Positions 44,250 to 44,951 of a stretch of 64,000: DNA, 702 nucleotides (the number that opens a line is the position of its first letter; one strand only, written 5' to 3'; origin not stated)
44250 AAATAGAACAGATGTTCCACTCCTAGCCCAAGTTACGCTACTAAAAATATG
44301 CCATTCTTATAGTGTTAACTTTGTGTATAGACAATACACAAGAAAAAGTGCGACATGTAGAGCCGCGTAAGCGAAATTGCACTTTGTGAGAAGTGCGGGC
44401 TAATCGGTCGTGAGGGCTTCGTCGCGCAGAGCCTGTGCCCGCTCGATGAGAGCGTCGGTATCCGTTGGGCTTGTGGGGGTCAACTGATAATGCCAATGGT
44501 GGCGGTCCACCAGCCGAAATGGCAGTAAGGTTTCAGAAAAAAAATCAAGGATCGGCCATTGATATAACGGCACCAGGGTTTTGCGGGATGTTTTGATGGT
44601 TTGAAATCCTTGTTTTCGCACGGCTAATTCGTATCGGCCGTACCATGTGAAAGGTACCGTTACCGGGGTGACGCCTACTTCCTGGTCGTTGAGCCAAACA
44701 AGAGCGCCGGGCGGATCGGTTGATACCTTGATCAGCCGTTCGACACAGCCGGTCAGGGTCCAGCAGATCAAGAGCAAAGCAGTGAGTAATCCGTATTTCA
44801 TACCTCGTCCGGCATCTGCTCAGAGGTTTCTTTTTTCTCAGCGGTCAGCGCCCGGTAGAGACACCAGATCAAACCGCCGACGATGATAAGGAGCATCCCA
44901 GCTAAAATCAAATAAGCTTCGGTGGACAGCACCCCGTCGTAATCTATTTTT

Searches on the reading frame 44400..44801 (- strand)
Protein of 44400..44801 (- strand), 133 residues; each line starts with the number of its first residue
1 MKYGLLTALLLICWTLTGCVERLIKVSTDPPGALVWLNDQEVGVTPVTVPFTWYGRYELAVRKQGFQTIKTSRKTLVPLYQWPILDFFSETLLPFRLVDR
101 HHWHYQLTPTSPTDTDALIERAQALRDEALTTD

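Call 49: search_protein_families(library=pfam, proteins=[window:44400-44801:-], max_evalue=0.00001)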
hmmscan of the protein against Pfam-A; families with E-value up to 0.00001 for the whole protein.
window:44400-44801:- (133 aa): 1 family
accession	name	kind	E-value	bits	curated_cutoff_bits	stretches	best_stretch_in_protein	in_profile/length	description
PF08308.17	PEGA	-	2.8e-09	37.2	20.8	1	24-71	4-51/71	PEGA domain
